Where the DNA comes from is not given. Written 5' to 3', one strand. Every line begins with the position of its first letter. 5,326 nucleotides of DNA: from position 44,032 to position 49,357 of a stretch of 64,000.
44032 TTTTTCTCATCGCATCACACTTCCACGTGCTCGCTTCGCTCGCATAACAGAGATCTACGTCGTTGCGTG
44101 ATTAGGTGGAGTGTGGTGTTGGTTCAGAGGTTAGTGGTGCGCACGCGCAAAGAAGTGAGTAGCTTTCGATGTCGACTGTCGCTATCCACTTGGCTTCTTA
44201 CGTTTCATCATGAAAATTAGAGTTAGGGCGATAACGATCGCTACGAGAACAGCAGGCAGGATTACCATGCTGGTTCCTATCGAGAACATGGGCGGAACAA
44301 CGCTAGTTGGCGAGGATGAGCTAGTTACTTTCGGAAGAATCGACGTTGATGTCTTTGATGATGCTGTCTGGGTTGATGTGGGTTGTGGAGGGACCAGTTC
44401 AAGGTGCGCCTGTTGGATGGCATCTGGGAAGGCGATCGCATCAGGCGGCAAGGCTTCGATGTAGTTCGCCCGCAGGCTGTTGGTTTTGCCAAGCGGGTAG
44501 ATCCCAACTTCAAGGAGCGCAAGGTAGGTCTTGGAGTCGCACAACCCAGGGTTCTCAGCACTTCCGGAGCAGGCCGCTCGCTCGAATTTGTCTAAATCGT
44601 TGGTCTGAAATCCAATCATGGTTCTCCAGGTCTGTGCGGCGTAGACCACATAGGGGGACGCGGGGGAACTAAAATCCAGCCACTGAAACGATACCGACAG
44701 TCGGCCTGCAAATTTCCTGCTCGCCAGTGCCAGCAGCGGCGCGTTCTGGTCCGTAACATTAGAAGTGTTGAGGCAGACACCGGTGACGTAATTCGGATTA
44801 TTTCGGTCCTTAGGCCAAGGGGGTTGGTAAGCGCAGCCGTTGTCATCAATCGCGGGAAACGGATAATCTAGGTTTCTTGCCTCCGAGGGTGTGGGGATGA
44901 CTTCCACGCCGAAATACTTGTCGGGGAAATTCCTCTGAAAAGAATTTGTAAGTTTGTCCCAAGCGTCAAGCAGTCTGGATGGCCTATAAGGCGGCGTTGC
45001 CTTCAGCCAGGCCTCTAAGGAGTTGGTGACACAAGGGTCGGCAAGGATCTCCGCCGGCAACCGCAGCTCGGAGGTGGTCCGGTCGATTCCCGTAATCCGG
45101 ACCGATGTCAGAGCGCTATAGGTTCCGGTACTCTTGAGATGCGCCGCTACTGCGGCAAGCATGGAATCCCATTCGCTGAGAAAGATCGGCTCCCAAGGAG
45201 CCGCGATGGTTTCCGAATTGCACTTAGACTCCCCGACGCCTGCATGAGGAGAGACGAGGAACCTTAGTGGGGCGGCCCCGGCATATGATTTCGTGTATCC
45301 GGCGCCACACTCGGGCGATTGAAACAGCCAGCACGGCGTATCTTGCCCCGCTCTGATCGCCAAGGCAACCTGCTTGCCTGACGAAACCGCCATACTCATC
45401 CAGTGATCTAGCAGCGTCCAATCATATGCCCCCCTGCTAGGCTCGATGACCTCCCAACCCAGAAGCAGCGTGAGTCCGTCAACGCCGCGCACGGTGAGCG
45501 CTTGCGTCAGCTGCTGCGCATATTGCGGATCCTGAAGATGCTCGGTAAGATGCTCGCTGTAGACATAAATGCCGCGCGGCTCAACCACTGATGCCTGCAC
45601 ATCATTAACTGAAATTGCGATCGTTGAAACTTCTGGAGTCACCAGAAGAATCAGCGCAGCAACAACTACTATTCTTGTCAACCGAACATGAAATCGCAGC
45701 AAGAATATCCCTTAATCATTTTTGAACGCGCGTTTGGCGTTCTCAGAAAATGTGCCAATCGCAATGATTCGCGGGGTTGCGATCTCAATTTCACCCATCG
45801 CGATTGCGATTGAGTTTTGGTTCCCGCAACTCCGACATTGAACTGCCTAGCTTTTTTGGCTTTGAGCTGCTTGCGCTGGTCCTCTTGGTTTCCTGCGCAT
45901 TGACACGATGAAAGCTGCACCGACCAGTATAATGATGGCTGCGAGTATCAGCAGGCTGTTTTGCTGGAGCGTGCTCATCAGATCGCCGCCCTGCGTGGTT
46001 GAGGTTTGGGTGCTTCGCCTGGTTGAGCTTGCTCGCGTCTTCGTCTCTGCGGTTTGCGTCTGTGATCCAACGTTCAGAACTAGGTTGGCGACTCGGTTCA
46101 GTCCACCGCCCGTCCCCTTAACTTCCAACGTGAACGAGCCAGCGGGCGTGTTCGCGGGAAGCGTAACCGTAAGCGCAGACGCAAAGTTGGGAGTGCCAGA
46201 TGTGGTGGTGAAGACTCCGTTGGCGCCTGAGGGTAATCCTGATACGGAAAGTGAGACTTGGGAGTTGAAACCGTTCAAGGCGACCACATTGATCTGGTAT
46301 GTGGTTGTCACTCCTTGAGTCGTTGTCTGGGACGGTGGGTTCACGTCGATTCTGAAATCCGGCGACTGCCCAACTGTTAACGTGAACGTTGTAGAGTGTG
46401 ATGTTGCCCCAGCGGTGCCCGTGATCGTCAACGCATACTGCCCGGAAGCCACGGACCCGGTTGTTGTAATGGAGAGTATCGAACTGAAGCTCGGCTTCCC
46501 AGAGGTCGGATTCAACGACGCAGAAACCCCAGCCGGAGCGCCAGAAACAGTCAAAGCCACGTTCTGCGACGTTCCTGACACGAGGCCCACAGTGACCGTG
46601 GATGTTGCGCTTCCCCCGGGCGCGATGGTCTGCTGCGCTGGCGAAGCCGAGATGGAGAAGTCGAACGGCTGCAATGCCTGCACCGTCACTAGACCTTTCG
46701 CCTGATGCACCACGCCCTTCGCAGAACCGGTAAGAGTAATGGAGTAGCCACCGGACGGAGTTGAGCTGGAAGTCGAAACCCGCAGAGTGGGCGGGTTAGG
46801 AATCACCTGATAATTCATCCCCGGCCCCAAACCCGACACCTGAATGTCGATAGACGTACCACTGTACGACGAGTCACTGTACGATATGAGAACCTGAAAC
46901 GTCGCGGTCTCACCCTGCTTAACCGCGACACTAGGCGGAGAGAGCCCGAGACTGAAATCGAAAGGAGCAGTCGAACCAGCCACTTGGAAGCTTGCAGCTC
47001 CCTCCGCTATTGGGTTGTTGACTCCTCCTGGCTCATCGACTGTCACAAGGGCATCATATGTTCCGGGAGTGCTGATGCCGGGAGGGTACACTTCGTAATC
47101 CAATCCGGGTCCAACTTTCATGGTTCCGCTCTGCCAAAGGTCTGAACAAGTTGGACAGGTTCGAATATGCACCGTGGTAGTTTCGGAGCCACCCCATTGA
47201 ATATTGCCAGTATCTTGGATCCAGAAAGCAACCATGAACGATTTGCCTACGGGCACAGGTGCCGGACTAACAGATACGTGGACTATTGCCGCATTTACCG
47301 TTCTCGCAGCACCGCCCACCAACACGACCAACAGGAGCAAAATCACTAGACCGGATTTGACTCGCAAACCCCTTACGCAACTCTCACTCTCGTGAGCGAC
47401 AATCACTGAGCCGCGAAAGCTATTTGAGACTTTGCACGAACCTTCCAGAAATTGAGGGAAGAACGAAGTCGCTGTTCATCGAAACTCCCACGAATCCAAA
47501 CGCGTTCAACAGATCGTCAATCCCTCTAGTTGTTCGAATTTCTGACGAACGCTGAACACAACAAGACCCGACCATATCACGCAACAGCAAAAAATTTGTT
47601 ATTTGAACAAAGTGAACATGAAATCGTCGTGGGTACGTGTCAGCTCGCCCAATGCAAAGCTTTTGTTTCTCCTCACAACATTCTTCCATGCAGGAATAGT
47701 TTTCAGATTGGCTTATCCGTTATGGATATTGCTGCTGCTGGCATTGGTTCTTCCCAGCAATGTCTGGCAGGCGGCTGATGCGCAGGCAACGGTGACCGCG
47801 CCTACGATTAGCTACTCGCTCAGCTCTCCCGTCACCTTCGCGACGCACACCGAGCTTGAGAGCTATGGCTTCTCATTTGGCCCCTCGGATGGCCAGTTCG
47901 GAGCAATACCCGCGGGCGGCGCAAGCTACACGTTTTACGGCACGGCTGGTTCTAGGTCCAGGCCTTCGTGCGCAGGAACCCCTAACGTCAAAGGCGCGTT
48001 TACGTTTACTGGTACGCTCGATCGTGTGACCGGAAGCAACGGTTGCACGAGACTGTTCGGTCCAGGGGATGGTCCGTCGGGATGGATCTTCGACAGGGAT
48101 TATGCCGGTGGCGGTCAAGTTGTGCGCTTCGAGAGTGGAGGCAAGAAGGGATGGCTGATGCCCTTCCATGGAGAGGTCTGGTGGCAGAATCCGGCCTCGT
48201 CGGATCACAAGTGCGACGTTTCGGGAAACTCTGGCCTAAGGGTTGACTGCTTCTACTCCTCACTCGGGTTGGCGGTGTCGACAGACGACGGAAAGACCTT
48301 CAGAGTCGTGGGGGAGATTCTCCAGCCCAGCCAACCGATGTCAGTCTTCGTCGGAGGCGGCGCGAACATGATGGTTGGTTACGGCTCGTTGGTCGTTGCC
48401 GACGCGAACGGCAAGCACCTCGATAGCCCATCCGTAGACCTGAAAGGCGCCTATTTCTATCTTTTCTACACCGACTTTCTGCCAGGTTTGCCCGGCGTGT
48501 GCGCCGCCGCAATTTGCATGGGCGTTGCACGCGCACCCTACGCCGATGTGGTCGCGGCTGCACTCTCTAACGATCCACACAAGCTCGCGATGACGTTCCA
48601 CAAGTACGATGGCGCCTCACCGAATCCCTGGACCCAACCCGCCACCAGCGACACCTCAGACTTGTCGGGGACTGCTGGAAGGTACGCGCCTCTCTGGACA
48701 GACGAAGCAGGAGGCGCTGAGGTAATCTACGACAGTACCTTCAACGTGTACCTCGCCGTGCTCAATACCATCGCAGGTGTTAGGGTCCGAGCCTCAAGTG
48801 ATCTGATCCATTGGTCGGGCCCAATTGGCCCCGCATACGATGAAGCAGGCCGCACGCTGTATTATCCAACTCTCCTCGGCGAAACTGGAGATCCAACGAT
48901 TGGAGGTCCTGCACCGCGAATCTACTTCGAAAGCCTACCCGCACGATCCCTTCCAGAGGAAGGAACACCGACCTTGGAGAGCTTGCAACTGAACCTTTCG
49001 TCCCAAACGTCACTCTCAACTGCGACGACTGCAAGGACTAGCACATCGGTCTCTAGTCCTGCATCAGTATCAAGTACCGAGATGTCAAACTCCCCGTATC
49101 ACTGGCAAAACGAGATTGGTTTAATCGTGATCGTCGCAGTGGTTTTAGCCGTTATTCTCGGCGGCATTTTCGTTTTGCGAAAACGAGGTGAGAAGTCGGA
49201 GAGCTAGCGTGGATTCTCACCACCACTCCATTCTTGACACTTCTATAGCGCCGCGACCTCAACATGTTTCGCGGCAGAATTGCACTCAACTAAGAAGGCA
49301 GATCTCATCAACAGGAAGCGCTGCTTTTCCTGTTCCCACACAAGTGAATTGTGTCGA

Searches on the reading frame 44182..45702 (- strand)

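Call 65: search_protein_families(library=pfam, proteins=[window:44182-45702:-], max_evalue=0.01)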
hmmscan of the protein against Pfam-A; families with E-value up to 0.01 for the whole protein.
window:44182-45702:- (506 aa): 1 family
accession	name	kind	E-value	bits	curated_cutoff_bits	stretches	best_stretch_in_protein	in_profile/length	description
PF02449.21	Glyco_hydro_42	-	5.6e-06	26.4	21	1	81-129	32-79/376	Beta-galactosidase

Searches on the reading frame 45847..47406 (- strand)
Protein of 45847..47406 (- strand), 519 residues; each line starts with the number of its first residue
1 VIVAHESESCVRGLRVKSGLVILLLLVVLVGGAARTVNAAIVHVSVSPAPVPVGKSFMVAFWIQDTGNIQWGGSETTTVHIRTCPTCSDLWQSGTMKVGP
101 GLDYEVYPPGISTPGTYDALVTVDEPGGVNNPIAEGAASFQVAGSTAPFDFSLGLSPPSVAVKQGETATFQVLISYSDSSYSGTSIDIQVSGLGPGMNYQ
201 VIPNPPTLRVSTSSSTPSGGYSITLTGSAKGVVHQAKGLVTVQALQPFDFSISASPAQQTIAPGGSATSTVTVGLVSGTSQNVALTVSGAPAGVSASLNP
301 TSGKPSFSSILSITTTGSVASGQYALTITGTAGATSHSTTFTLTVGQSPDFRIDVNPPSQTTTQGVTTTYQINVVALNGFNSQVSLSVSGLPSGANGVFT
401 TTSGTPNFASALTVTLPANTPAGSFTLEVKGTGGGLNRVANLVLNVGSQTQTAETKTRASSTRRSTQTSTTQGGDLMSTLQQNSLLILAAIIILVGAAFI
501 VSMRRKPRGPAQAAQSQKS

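Call 65: search_protein_families(library=pfam, proteins=[window:45847-47406:-], max_evalue=0.01)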
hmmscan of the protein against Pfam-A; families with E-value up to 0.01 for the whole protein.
window:45847-47406:- (519 aa): 1 family
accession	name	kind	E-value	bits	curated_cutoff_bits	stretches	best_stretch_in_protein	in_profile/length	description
PF02883.26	Alpha_adaptinC2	-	0.0096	16.6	27.6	0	311-389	11-94/111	Adaptin C-terminal domain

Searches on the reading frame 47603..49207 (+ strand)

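Call 65: search_protein_families(library=pfam, proteins=[window:47603-49207:+], max_evalue=0.01)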
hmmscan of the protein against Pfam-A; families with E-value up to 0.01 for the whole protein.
window:47603-49207:+ (534 aa): 1 family
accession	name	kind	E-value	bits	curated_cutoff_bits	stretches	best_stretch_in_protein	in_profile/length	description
PF11446.13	DUF2897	-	0.006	16.9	25.2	1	508-527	6-25/54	Protein of unknown function (DUF2897)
